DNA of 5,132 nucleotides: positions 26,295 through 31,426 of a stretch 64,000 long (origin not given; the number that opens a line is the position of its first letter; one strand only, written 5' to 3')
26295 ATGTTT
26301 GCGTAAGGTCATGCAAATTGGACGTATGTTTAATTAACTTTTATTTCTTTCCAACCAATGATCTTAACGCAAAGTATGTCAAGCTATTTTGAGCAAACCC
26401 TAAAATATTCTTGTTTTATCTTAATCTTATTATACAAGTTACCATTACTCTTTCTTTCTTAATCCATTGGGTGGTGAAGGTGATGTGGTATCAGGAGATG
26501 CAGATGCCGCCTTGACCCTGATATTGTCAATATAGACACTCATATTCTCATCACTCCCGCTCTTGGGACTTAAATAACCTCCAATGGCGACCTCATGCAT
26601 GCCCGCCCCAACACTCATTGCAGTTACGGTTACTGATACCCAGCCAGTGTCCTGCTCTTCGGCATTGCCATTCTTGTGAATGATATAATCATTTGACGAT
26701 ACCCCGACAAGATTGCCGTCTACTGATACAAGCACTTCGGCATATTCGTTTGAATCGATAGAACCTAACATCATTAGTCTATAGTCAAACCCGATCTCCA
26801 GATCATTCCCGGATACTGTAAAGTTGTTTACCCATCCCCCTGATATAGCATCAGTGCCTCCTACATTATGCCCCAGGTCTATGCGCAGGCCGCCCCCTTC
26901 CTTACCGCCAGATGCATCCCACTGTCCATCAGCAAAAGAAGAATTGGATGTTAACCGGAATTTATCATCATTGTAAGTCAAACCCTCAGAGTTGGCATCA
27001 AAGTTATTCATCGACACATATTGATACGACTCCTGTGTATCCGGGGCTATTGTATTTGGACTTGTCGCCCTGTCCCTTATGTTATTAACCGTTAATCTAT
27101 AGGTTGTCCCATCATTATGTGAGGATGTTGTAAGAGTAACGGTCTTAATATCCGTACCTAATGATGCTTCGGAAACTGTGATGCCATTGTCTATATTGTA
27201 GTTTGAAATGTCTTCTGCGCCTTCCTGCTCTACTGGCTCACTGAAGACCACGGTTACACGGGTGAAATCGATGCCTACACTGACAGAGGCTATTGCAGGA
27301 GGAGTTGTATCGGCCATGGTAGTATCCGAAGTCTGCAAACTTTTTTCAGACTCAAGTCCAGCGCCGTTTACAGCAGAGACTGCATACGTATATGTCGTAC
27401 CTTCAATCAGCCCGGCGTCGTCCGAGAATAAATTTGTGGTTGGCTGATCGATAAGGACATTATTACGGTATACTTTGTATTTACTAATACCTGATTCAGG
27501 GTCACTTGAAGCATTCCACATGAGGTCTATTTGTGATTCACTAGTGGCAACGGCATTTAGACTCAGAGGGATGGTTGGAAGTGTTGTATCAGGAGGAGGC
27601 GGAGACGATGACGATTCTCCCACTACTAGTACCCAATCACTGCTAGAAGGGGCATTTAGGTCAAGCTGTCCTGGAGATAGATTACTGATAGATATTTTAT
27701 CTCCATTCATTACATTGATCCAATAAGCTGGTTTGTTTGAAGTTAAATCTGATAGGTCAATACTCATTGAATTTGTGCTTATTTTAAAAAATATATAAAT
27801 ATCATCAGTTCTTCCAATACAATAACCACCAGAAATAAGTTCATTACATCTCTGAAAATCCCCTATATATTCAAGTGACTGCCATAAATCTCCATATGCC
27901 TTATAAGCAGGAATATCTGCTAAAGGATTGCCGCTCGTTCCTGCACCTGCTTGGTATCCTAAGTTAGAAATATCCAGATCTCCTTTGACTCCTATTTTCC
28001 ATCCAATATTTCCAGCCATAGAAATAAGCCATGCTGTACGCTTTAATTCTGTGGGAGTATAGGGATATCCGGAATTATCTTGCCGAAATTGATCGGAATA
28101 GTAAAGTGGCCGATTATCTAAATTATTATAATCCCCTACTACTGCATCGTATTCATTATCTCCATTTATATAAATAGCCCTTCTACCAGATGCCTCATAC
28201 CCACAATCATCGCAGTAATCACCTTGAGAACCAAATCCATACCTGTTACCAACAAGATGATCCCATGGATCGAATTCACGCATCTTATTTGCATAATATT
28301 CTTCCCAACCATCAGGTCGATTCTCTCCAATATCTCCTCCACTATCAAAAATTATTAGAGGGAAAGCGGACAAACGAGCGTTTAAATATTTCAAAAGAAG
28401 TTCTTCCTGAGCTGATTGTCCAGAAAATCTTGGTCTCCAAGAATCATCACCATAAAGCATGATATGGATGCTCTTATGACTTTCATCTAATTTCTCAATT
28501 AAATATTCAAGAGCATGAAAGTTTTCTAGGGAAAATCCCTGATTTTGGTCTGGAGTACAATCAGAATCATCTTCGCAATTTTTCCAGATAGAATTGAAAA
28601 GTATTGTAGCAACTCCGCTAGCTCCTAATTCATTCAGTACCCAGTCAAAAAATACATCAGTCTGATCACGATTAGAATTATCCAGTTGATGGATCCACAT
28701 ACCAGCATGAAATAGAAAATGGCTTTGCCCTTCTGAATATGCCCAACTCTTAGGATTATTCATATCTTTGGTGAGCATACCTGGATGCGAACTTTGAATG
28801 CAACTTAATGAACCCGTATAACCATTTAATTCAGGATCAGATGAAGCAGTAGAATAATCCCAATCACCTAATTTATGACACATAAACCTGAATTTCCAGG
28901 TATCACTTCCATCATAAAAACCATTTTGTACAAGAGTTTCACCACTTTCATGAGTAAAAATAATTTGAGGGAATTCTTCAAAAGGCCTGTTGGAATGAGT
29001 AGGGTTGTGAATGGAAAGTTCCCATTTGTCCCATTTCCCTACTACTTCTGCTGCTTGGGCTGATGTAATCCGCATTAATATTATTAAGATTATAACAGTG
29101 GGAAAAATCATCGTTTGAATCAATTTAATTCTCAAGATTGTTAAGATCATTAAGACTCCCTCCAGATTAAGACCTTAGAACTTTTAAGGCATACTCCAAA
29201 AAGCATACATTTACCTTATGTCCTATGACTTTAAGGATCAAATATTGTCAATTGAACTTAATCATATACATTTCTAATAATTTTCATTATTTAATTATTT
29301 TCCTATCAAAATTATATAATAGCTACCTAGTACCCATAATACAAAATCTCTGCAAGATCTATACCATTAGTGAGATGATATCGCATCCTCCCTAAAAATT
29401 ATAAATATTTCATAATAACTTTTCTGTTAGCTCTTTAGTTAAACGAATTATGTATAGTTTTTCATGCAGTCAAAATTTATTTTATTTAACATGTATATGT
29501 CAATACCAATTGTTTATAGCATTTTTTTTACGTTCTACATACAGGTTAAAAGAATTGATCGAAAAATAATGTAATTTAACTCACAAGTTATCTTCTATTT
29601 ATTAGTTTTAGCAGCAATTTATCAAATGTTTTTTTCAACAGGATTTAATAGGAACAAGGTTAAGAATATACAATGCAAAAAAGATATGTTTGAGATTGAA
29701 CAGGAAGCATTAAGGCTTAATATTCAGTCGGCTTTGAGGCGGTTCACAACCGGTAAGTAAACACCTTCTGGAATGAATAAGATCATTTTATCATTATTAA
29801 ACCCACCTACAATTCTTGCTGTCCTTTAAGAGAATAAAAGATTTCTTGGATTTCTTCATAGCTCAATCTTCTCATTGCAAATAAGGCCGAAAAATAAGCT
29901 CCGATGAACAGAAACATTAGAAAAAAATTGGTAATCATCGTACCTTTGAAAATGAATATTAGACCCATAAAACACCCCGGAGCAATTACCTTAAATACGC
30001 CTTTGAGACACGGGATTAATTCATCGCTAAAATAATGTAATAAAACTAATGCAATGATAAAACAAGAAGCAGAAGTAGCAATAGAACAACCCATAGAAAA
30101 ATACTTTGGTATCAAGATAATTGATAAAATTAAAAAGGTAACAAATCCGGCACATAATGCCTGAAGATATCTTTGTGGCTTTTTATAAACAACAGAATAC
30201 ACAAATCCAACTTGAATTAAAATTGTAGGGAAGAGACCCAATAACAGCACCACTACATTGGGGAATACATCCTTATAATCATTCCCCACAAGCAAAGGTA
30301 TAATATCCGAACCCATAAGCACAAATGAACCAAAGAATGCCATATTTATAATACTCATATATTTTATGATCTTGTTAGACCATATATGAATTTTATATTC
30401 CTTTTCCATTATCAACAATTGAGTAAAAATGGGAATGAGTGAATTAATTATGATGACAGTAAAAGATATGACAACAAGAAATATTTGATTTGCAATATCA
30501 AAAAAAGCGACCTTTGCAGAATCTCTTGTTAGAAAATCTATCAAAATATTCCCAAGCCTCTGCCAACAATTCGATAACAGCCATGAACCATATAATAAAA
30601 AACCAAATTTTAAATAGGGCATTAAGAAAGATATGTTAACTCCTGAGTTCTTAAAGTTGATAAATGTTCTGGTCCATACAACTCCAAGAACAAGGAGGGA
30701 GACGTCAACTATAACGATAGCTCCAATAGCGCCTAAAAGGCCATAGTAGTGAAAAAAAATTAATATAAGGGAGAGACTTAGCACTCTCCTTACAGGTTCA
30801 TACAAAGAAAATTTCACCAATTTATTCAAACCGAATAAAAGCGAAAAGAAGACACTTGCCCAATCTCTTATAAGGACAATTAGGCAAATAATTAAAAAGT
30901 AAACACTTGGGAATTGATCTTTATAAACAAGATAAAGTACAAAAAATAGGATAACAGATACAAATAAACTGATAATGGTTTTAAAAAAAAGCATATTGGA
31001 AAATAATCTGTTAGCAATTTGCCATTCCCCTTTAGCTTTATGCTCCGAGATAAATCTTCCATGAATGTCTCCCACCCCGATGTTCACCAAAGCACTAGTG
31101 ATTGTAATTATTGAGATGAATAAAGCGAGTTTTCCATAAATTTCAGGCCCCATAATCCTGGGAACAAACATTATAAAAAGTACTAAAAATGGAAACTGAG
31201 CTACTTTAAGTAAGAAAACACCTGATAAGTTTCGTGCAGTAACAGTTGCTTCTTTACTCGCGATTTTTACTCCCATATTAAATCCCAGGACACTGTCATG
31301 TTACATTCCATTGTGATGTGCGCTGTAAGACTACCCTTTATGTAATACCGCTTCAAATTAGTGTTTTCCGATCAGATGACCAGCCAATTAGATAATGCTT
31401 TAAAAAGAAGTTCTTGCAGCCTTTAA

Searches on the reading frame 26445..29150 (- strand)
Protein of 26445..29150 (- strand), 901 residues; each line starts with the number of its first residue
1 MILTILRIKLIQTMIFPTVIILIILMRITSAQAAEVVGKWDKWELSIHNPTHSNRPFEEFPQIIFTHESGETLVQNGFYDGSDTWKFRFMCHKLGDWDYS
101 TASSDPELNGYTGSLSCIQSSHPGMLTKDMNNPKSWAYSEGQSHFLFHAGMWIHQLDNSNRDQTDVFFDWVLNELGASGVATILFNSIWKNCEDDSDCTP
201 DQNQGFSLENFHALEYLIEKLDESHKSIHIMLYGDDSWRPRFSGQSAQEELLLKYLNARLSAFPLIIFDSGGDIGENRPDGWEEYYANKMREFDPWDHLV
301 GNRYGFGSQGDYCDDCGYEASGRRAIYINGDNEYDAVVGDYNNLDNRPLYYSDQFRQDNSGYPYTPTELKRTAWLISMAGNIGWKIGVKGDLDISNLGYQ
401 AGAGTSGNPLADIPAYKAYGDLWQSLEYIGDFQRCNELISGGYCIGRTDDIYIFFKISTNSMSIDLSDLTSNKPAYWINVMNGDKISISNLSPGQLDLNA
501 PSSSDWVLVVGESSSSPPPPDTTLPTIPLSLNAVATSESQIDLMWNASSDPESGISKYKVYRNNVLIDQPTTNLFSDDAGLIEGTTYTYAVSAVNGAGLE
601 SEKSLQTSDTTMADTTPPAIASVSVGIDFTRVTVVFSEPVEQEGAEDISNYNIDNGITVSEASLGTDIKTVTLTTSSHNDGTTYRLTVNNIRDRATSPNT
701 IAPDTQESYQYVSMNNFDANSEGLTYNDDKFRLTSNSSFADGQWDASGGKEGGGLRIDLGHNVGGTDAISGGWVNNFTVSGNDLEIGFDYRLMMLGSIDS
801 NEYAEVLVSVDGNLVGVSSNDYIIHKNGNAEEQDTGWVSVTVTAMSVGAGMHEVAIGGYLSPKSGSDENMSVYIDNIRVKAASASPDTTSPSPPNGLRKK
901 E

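Call 11: search_protein_families(library=ncbifam, proteins=[window:26445-29150:-], max_evalue=1e-10)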
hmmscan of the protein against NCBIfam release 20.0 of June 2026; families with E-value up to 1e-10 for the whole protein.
window:26445-29150:- (901 aa): 1 family
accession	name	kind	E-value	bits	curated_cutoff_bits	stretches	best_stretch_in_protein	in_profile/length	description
NF041611.1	exoglucan_CbhB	equivalog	2.7e-15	55.5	1950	1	515-696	696-873/997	exoglucanase CbhB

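Call 33: search_protein_families(library=pfam, proteins=[window:26445-29150:-], max_evalue=0.01)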
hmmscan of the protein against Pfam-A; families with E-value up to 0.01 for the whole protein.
window:26445-29150:- (901 aa): 3 families
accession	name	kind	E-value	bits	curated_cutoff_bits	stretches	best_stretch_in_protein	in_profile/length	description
PF16586.11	DUF5060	-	5.8e-15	55.7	27.2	1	37-103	2-69/70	Domain of unknown function (DUF5060)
PF00041.27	fn3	-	8.8e-08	32.7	25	1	528-607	3-81/84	Fibronectin type III domain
PF12904.13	Collagen_bind_2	-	0.00021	21.5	22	1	447-510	22-91/92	Putative collagen-binding domain of a collagenase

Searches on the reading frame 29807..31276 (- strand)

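Call 11: search_protein_families(library=ncbifam, proteins=[window:29807-31276:-], max_evalue=1e-10)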
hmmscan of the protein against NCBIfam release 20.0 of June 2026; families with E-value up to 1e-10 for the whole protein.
window:29807-31276:- (489 aa): 0 families

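Call 33: search_protein_families(library=pfam, proteins=[window:29807-31276:-], max_evalue=0.01)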
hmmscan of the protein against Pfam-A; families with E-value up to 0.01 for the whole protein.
window:29807-31276:- (489 aa): 1 family
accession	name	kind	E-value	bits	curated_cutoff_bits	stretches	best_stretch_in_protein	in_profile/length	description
PF01943.22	Polysacc_synt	-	1.2e-12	48.3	28.2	1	16-287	4-273/274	Polysaccharide biosynthesis protein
